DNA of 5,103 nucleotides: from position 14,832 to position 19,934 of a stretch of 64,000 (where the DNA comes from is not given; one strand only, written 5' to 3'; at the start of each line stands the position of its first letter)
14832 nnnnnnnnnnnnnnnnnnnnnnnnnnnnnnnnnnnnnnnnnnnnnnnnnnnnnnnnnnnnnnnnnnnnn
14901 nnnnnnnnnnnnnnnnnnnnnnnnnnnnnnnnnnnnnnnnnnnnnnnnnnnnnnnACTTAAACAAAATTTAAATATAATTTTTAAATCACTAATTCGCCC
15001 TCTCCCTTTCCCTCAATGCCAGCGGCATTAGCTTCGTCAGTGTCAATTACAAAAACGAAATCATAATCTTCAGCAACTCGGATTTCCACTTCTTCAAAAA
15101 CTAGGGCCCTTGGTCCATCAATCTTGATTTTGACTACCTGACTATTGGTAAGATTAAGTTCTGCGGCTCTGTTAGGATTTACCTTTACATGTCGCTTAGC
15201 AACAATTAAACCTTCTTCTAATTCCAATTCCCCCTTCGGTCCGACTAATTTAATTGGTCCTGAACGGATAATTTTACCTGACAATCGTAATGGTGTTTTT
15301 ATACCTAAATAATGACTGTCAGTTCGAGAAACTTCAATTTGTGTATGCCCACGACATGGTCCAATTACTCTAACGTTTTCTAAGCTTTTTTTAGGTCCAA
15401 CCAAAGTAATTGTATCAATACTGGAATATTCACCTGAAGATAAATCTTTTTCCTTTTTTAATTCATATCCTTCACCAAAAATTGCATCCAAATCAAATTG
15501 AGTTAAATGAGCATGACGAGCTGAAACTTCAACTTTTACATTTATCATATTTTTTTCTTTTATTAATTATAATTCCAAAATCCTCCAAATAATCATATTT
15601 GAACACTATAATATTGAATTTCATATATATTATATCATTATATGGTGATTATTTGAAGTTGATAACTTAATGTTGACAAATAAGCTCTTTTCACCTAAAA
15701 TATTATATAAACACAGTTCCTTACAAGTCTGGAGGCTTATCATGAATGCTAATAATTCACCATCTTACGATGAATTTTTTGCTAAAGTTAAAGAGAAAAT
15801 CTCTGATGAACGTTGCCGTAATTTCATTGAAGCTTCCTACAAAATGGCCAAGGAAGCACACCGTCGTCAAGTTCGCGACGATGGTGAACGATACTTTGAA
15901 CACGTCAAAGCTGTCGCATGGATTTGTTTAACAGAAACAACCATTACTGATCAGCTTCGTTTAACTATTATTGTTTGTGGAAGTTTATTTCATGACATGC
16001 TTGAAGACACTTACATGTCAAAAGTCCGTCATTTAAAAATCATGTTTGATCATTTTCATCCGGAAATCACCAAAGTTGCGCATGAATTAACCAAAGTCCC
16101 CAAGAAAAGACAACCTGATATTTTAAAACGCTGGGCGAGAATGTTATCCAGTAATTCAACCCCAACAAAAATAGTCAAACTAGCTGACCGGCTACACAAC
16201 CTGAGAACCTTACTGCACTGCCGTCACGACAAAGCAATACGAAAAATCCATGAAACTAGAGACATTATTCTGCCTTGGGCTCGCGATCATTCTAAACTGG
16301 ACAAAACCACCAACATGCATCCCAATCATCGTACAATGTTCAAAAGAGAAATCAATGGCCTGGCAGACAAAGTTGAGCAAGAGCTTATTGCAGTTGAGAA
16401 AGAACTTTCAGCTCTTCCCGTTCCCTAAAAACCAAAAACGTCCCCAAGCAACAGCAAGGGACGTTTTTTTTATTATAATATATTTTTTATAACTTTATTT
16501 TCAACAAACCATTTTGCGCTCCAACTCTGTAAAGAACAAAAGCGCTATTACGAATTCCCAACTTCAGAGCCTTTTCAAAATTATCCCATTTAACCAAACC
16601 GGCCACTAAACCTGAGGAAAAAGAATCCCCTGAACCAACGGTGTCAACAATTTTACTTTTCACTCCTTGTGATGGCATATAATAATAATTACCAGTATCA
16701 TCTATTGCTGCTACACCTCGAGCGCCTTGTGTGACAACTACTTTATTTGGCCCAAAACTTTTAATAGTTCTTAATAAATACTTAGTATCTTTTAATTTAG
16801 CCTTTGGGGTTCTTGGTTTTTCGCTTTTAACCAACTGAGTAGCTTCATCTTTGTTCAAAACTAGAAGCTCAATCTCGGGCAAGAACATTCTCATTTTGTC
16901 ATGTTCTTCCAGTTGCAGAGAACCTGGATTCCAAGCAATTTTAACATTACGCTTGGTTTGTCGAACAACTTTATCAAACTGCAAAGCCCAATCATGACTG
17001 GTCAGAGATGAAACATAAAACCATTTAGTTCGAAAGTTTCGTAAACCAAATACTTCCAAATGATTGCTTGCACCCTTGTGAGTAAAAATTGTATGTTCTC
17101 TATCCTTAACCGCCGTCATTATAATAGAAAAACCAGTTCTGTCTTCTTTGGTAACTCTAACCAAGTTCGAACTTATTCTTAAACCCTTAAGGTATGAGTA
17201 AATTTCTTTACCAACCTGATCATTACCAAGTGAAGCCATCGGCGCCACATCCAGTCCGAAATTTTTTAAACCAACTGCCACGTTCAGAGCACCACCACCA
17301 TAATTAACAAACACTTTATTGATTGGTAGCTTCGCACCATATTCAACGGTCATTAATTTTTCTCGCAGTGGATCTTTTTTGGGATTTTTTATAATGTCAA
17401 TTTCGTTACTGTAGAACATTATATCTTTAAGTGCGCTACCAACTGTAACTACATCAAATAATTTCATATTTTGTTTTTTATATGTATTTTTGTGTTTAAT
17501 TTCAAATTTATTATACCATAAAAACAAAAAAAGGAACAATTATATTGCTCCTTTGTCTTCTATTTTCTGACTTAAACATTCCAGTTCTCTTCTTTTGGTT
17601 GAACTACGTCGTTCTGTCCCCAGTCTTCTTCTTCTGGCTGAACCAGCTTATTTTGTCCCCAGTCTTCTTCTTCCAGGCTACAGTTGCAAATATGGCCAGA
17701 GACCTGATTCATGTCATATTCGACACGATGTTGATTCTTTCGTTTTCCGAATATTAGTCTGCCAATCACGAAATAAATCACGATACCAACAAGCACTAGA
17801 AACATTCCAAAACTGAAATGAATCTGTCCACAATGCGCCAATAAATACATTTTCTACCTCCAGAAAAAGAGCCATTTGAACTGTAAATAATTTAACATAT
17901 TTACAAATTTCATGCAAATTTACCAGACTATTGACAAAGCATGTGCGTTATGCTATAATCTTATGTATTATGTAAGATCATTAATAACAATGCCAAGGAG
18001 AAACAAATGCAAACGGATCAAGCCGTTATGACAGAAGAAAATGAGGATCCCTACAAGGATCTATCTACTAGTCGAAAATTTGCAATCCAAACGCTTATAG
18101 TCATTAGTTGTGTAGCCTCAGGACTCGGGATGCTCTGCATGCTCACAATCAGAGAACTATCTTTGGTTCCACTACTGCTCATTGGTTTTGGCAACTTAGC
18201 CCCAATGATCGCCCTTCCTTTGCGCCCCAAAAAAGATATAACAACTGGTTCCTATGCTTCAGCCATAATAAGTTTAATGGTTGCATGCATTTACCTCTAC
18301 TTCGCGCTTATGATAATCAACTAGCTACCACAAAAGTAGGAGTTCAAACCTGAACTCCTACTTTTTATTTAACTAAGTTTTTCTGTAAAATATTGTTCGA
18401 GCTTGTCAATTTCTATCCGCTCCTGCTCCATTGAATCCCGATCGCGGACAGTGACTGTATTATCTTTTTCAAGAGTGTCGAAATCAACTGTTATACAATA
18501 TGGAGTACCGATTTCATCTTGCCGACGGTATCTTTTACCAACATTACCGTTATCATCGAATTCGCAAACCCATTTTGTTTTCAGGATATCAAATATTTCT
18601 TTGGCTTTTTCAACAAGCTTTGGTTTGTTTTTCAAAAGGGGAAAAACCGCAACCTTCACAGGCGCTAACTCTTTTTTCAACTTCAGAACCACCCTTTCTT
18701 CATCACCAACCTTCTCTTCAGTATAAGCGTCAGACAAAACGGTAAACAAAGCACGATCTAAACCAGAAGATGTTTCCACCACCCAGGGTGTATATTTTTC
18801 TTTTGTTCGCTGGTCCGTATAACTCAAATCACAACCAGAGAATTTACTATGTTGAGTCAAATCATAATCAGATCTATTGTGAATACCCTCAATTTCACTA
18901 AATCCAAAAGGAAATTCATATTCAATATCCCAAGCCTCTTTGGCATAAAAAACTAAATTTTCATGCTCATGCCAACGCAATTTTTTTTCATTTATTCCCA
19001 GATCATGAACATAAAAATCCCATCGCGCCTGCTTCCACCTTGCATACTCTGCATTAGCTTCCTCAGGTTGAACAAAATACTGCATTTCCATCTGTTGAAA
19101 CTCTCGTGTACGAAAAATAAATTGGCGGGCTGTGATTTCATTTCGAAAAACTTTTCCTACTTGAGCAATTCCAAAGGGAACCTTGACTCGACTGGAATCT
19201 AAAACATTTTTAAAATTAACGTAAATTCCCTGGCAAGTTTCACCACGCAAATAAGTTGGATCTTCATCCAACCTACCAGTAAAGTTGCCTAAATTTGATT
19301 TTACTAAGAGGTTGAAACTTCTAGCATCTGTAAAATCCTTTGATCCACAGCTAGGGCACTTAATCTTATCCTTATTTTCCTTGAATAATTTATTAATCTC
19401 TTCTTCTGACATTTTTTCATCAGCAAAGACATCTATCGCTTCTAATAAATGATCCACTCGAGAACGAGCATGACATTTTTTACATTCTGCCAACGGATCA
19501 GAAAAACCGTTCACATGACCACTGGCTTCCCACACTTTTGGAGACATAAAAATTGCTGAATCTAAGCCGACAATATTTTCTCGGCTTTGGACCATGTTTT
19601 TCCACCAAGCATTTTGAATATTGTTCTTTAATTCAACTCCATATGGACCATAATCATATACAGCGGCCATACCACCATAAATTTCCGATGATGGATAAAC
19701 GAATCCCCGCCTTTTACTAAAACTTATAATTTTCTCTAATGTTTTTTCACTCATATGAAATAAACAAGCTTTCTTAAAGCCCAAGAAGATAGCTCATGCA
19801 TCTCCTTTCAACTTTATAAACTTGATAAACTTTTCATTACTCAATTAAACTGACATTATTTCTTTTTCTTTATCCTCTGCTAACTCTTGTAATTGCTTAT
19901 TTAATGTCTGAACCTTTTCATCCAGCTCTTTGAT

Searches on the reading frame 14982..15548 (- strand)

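Call 55: search_protein_families(library=pfam, proteins=[window:14982-15548:-], max_evalue=0.00001)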
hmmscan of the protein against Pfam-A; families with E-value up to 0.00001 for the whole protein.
window:14982-15548:- (188 aa): 1 family
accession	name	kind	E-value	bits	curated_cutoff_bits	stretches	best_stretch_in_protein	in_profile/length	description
PF06130.18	PTAC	-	2.9e-63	213.3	25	1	6-178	2-175/176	Phosphate propanoyltransferase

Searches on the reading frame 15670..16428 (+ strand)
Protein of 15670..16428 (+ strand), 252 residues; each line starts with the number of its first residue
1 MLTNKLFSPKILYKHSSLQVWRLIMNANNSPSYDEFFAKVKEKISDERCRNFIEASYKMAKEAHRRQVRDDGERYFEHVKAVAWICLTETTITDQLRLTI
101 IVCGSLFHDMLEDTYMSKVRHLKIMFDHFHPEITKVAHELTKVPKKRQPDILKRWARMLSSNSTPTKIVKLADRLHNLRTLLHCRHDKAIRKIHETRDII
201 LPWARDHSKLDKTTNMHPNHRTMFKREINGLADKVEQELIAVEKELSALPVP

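Call 55: search_protein_families(library=pfam, proteins=[window:15670-16428:+], max_evalue=0.00001)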
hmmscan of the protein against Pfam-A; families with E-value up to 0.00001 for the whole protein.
window:15670-16428:+ (252 aa): 2 families
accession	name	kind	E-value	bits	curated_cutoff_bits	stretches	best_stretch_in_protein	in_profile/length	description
PF13328.12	HD_4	-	2.5e-10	40.7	27.2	1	58-199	3-145/156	HD domain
PF01966.28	HD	-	7.2e-06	26.7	22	1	75-177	1-115/116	HD domain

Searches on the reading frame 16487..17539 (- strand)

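Call 56: search_protein_families(library=pfam, proteins=[window:16487-17539:-], max_evalue=0.00001)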
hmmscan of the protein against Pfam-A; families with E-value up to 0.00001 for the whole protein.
window:16487-17539:- (350 aa): 1 family
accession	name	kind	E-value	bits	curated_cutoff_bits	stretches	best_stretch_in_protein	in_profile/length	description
PF00294.29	PfkB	-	5e-39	134.9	25.8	1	74-345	29-299/302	pfkB family carbohydrate kinase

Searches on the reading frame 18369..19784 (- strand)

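Call 56: search_protein_families(library=pfam, proteins=[window:18369-19784:-], max_evalue=0.00001)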
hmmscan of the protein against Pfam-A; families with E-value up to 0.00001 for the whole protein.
window:18369-19784:- (471 aa): 2 families
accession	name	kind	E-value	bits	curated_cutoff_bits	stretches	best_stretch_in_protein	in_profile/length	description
PF03129.25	HGTP_anticodon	-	2.7e-22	79.2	21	1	377-468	1-93/94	Anticodon binding domain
PF00587.30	tRNA-synt_2b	-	5.1e-13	49.9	29.3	1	174-351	8-177/179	tRNA synthetase class II core domain (G, H, P, S and T)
